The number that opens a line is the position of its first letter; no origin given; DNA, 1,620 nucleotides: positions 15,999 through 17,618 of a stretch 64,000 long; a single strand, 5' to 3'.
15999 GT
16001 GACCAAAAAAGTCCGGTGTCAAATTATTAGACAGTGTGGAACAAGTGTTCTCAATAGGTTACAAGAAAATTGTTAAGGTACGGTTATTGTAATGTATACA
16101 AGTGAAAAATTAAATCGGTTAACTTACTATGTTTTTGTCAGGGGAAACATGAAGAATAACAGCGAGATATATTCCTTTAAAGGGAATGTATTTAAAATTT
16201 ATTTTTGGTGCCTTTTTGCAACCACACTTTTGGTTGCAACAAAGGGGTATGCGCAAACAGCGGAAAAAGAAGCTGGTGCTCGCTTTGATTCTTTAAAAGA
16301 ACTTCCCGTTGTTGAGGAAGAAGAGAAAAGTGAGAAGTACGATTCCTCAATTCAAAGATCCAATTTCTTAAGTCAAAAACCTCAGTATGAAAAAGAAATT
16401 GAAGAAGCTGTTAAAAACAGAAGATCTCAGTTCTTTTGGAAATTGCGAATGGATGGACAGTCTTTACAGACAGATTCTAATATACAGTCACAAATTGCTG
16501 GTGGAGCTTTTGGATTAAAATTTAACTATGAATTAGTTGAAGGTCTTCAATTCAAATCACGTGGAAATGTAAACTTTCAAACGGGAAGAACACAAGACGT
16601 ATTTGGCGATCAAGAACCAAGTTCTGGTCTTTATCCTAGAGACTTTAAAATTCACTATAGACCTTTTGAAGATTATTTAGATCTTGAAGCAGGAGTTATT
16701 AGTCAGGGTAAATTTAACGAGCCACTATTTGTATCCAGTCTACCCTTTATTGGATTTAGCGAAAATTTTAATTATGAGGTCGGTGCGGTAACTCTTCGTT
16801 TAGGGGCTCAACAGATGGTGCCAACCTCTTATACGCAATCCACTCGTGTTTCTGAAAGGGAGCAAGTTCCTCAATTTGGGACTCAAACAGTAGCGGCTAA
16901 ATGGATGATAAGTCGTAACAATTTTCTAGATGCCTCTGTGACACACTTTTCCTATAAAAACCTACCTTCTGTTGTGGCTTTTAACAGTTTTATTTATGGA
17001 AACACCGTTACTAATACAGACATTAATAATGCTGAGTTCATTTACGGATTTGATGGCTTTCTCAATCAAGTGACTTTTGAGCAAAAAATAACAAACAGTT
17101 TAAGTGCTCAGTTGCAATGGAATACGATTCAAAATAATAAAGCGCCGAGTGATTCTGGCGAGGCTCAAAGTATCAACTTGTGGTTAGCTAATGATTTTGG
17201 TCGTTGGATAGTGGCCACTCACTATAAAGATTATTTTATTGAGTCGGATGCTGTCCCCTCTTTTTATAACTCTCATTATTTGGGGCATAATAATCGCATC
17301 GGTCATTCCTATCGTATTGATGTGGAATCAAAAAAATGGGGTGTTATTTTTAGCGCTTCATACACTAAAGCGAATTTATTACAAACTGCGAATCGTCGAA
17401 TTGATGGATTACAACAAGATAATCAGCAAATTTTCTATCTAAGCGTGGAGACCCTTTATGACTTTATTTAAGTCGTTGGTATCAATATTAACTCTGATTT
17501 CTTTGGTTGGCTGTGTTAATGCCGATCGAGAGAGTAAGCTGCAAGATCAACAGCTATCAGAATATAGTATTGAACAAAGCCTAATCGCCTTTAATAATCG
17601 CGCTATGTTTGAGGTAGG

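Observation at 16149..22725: Translationally coupled outer-membrane barrel plus 1755-aa lipoprotein of unknown family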

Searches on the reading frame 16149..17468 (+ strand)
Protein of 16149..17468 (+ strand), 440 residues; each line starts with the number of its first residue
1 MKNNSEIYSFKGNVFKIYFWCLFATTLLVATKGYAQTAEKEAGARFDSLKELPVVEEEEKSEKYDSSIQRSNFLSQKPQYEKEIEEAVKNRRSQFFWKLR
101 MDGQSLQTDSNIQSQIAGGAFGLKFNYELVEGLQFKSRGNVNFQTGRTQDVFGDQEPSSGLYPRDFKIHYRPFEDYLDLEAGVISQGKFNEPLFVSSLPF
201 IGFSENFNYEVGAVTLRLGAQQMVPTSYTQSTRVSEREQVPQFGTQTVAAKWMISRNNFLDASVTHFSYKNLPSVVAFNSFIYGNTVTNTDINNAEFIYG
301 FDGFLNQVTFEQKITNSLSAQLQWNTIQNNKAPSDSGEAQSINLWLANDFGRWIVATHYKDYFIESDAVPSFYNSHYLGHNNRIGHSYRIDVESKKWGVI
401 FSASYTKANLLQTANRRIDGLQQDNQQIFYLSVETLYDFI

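Call 7: search_protein_families(library=pfam, proteins=[window:16149-17468:+], max_evalue=1)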
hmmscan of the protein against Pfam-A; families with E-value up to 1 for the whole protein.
window:16149-17468:+ (440 aa): 1 family
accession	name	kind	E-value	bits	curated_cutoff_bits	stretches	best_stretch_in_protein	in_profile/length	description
PF14766.11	RPA_interact_N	-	0.17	12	28.8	1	88-100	25-37/39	Replication protein A interacting N-terminal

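Call 8: search_protein_families(library=ncbifam, proteins=[window:16149-17468:+], max_evalue=1)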
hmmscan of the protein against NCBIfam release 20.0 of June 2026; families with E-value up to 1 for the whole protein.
window:16149-17468:+ (440 aa): 0 families

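Call 9: find_homologous_proteins(query=window:16149-17468:+)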
Query window:16149-17468:+ (440 aa): 35 proteins with E <= 0.001 among 6038 candidates.
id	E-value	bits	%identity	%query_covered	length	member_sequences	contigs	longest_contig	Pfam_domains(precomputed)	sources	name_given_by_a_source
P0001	3.4e-294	993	100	100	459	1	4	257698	-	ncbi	-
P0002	1.5e-203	695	69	100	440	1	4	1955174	-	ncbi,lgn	-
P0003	6.2e-154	531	57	98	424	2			-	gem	-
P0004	7.5e-148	511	54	100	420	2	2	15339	-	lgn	-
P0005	8.9e-147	508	54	100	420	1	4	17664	-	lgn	-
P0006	1.9e-146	507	53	100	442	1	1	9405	-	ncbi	-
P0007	2.2e-146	506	53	100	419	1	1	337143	-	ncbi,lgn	-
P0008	1.0e-145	504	54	100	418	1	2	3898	-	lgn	-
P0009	2.8e-144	500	54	100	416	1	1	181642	-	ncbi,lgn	-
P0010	3.6e-144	499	52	100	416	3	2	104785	-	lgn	-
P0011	7.7e-144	498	53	100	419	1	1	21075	-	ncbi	-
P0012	3.9e-143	496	59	87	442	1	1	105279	-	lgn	-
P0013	8.7e-143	495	54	100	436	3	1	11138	-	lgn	-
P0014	1.6e-139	484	55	90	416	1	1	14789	-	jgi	jgi:hypothetical protein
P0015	4.9e-139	482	52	100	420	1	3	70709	-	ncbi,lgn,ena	-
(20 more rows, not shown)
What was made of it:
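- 16149..17471 (+): Gene for the 440-aa outer-membrane barrel. Signal peptide aa 1-35; variable acidic linker aa 36-61; conserved N-terminal segment aa 62-92 (nt 16332-16424); 16-strand barrel aa 93-435 (nt 16425-17453); C-terminus ETLYDFI. 35 close homologues (call 9).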

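Call 13: search_solved_structures(query=A1, max_evalue=10)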
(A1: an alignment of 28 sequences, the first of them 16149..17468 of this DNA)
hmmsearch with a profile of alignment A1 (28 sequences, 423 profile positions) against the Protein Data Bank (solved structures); distinct sequences matched with E-value up to 10: 0.
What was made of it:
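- On Slam / DUF560 translocon: The profile finds nothing in the PDB (call 13).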

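Call 17: predict_structure(alignment_id=A1)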
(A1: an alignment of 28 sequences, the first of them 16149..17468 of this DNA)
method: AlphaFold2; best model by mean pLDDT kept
length: 440 residues; sequences in the alignment: 28
mean_pLDDT: 82.0   pTM: 0.77
mean pLDDT of the five models: 82.0, 80.8, 79.2, 77.9, 76.9
residues with pLDDT >= 90: 219; 70-90: 124; 50-70: 48; < 50: 49
segments of 3 or more residues with pLDDT < 50: 1-5, 35-37, 39-61, 153-155, 228-233
pLDDT, mean of each block of 10 residues (from residue 1): 44 60 58 48 42 34 79 85 88 94 86 83 94 92 74 57 91 92 91 86 95 94 72 60 96 94 97 86 83 86 97 95 97 94 97 96 95 86 95 94 95 59 79 91
secondary structure, 60 per line:
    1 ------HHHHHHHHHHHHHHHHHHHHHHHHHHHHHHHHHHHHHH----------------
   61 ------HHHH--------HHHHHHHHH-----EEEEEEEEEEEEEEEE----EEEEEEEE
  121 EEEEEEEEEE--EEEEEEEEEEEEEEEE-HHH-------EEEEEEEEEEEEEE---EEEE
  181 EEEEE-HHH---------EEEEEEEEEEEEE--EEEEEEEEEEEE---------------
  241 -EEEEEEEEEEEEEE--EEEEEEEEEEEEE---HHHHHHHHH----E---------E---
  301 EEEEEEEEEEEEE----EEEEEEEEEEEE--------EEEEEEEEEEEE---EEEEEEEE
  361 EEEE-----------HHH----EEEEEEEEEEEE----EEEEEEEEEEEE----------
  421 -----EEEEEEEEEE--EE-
elements in order: H7-44 H67-70 H79-87 E93-108 E113-130 E133-148 E160-173 E177-185 E199-211 E214-225 E242-255 E258-270 H274-282 E301-313 E318-329 E338-349 E353-364 E383-394 E399-410 E426-435
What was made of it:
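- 16149..17471 (+): AF2 pLDDT 82, pTM 0.77, 16 strands (call 17).
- On Slam / DUF560 translocon: AF2 gives 16 strands (call 17).
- On Porin superfamily (16-18-strand outer-membrane barrels): AF2 pLDDT 82, 16 strands (call 17).
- Checked: AlphaFold2 gives 16 antiparallel strands (aa 93-435), mean pLDDT 82 and pTM 0.77 (call 17).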

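Call 25: fold_search(model_id=the predicted structure, library=pdb)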
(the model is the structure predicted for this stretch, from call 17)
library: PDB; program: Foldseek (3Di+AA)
matches with E <= 10: 1213; with E <= 0.001: 343
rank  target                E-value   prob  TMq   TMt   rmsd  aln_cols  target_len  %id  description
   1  8byt_A                3.2e-13  1.00  0.51  0.69   5.7       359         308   14  Outer membrane attachment porin OmpM1 from Veillonella parvula, C3 symmetry (released 2023-11-08)
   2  8bym_A                3.4e-13  1.00  0.49  0.64   7.5       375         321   14  Outer membrane attachment porin OmpM1 from Veillonella parvula (released 2023-11-08)
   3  3a2s_X                1.5e-11  1.00  0.43  0.53   8.1       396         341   11  Crystal Structure of outer membrane protein PorB from Neisseria meningitidis in complex with sucrose (released 2010-04-07)
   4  7vtz                  2.4e-11  1.00  0.48  0.48   8.4       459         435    9  Chitoporin from Escherichia coli (released 2022-11-09)
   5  3t24_B                3.7e-11  1.00  0.45  0.51  10.1       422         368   11  Crystal structure of Pseudomonas aeruginosa OpdQ (released 2012-02-08)
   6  3sy9_D                4.5e-11  1.00  0.42  0.50   9.1       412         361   11  Crystal structure of Pseudomonas aeruginosa OccD2 (OpdC) (released 2012-02-08)
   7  3sy9_C                5.9e-11  1.00  0.42  0.49   9.0       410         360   10  Crystal structure of Pseudomonas aeruginosa OccD2 (OpdC) (released 2012-02-08)
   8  5ldt_A                6.6e-11  1.00  0.42  0.45   9.7       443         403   12  Crystal Structures of MOMP from Campylobacter jejuni (released 2016-10-26)
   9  3wi5                  1.0e-10  1.00  0.41  0.54   7.3       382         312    9  Crystal structure of the Loop 7 mutant PorB from Neisseria meningitidis serogroup B (released 2014-01-01)
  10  6ehe                  1.4e-10  1.00  0.46  0.63   6.0       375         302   11  OmpTdeltaL8 (loop L8 deletion mutant of OmpT), an outer membrane protein of Vibrio cholerae (released 2018-04-25)
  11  3rbh_C                1.4e-10  1.00  0.44  0.46   8.6       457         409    9  Structure of alginate export protein AlgE from Pseudomonas aeruginosa (released 2011-07-27)
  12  5prn                  1.5e-10  1.00  0.40  0.56   7.5       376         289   12  E1M, Y96W, S119W MUTANT OF RH. BLASTICA PORIN (released 1998-08-12)
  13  3sy9_B                1.5e-10  1.00  0.43  0.50   9.8       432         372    9  Crystal structure of Pseudomonas aeruginosa OccD2 (OpdC) (released 2012-02-08)
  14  4d65_A                1.7e-10  1.00  0.48  0.59   6.9       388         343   10  Structure of porin Omp-Pst2 from P. stuartii; the asymmetric unit contains a dimer of trimers. (released 2016-03-09)
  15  3rbh_A                1.8e-10  1.00  0.44  0.45  11.4       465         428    8  Structure of alginate export protein AlgE from Pseudomonas aeruginosa (released 2011-07-27)
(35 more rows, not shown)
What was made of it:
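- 16149..17471 (+): Foldseek matches 16-18-strand porins: OmpM1 E 3e-13, PorB, OprD/Occ, AlgE (call 25).
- On Porin superfamily (16-18-strand outer-membrane barrels): Foldseek gives 343 PDB matches with E<=1e-3, all porin-type among the 50 listed, best OmpM1 at E 3e-13 (call 25).
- Closest known: General and specific porins of 16-18 strands. Same: The barrel fold, the strand number, and the pattern of short periplasmic turns with long loops (calls 17, 25).
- A 16-strand barrel model, pLDDT 82, similar to porins (calls 17, 25). The best structural match of the barrel is OmpM1, an outer-membrane attachment porin (call 25). The barrel's fold matches general and specific porins (call 25).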

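Call 27: search_protein_families(library=pfam, alignment_id=A1, max_evalue=1)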
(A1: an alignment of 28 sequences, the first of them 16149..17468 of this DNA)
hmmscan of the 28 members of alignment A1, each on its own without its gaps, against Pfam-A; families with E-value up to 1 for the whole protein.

A. member 1, window:16149-17468:+ (440 aa): 1 family
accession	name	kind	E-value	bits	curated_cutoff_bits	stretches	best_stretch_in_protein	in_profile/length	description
PF14766.11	RPA_interact_N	-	0.17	12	28.8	1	88-100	25-37/39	Replication protein A interacting N-terminal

B. families by the number of members that match (of 28 scanned): 9 families
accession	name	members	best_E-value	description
PF14766.11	RPA_interact_N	3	0.014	Replication protein A interacting N-terminal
PF19469.4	DUF6006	3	0.015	Family of unknown function (DUF6006)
PF22716.1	SNaCT11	2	0.0047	Short NACHT-associated C-Terminal domain, family 11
PF24991.2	Ig_NUP210_4th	1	0.068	NUP210 forth Ig-like domain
PF23448.1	CAP-like_CFAP184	1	0.093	CFAP184 CAP-like domain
PF23283.1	D8C_UMOD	1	0.11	Uromodulin-like, D8C domain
PF18830.6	LPD16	1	0.14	Large polyvalent protein-associated domain 16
PF05364.19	SecIII_SopE_N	1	0.14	Salmonella type III secretion SopE effector N-terminus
PF10054.14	DUF2291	1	0.21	Predicted periplasmic lipoprotein (DUF2291)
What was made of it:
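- On Slam / DUF560 translocon: No DUF560 hit at E<=1 (calls 7, 27).
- On Porin superfamily (16-18-strand outer-membrane barrels): No hit for the window barrel or the 28 members (calls 7, 27).
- Closest known: General and specific porins of 16-18 strands. Different: There is no sequence-level membership: no Pfam hit at threshold and nothing in the PDB by profile (calls 7, 13, 27).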

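Call 28: find_related_loci(query=A1, collection=genome_contigs, flank=8000)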
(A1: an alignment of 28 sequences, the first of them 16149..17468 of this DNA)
Query A1 (440 aa) in genome_contigs; peptide patterns used: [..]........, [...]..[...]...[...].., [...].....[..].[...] (x = any residue, [..] = any of these).
116 stretches matched a pattern; 14 encode a relative of the query (tblastn E <= 1e-3); 13 distinct loci.
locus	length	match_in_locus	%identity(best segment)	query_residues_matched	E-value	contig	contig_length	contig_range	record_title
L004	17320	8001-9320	69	1-440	0e+0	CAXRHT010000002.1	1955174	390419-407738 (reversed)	MAG: Bdellovibrionales bacterium isolate YZ14B_1.26 genome assembly, contig: k141_1748836, whole genome shotgun sequence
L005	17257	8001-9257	53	1-440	1e-155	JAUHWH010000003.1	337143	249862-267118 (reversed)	MAG: Bdellovibrionia bacterium isolate 2_bin.16 NODE_48_length_337143_cov_1.851298, whole genome shotgun sequence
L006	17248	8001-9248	54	1-440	7e-154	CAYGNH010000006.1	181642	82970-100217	MAG TPA_asm: uncultured Pseudobdellovibrionaceae bacterium isolate ERP117304_co1_209 genome assembly, contig: NODE_90_le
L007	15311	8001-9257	53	1-440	2e-151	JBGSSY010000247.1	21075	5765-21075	MAG: Bdellovibrionales bacterium isolate JTS-AC393 k141_4032463, whole genome shotgun sequence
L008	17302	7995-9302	54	1-440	2e-151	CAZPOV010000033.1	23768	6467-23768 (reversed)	MAG TPA_asm: uncultured Pseudobdellovibrionaceae bacterium isolate SRP321284_co1_298 genome assembly, contig: NODE_2454_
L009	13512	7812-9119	53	1-440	6e-150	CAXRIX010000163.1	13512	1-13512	MAG: Bdellovibrionales bacterium isolate YZ12B_2.97 genome assembly, contig: k141_515823, whole genome shotgun sequence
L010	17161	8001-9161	51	54-440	1e-137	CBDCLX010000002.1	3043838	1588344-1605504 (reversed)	MAG: Bdellovibrionales bacterium isolate c651e7dc-220c-40e6-9815-480c42f7b4bf genome assembly, contig: contig_2, whole g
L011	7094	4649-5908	49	1-440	4e-135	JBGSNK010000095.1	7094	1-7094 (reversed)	MAG: Bdellovibrionales bacterium isolate JTS-AC254 k141_3083529, whole genome shotgun sequence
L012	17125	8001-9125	53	64-438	5e-134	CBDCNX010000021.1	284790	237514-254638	MAG: Bdellovibrionales bacterium isolate 2e5f6fff-4bf3-4ea5-a5c7-239f1aeafdd0 genome assembly, contig: contig_21, whole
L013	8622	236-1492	52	1-440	7e-151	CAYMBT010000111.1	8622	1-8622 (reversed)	MAG TPA_asm: uncultured Pseudobdellovibrionaceae bacterium isolate SRP319275_co1_106 genome assembly, contig: NODE_10841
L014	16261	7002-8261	52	1-440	9e-148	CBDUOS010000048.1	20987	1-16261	MAG TPA_asm: uncultured Bdellovibrionales bacterium isolate SRR22808124_binner23_Refined_29 genome assembly, contig: ERZ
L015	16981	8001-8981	33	113-440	1e-43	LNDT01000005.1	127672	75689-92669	MAG: Bdellovibrionales bacterium Ga0074137 Ga0074137_105.1, whole genome shotgun sequence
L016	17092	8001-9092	27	70-440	2e-28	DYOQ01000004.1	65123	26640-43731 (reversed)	MAG TPA_asm: Bdellovibrio sp. isolate SulCav_GS09_5_2_36_46 SulCav_GS09_5_387_length_65123_cov_27_651918, whole genome s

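Call 83: search_protein_families(library=pfam, proteins=[L015:7623-8981:+, L016:7959-9092:+, L015:8971-12795:+, L016:9082-13260:+], max_evalue=1)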
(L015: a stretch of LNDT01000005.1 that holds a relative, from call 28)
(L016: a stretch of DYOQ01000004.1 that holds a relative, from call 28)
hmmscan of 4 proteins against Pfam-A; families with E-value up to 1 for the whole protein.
L015:7623-8981:+ (453 aa): 0 families

L016:7959-9092:+ (378 aa): 0 families

L015:8971-12795:+ (1275 aa): 0 families

L016:9082-13260:+ (1393 aa): 1 family
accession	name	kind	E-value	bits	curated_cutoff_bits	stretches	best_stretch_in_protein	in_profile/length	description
PF05540.17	Serpulina_VSP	-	0.014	14.8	22.9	1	1124-1194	42-114/403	Serpulina hyodysenteriae variable surface protein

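Call 84: search_protein_families(library=ncbifam, proteins=[L015:7623-8981:+, L016:7959-9092:+, L015:8971-12795:+, L016:9082-13260:+], max_evalue=1)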
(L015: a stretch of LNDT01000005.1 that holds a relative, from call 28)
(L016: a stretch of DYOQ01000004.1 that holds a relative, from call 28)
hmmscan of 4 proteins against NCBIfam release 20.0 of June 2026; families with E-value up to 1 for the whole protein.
L015:7623-8981:+ (453 aa): 2 families
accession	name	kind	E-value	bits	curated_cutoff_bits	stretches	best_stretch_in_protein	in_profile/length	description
NF033936.1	CuZnOut_SO0444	equivalog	0.052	12.7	300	1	11-90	108-168/351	SO_0444 family Cu/Zn efflux transporter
TIGR04260.1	Cyano_gly_rpt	equivalog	0.39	11.3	31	1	11-103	8-97/118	GrrA/OscA1 family cyclophane-containing rSAM-modified RiPP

L016:7959-9092:+ (378 aa): 0 families

L015:8971-12795:+ (1275 aa): 1 family
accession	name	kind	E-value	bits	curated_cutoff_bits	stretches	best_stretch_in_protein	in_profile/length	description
NF033849.1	ser_rich_anae_1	subfamily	0.066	10.5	650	1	1025-1105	393-475/1163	serine-rich protein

L016:9082-13260:+ (1393 aa): 0 families

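Call 100: search_protein_families(library=pfam, proteins=[L015:12768-14123:-], max_evalue=0.001)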
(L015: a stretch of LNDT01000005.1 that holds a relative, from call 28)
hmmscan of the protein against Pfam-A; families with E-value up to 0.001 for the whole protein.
L015:12768-14123:- (452 aa): 1 family
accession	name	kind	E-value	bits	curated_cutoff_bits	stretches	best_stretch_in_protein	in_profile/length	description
PF04413.22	Glycos_transf_N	-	4.7e-33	114.7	23.9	1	61-220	16-179/179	3-Deoxy-D-manno-octulosonic-acid transferase (kdotransferase)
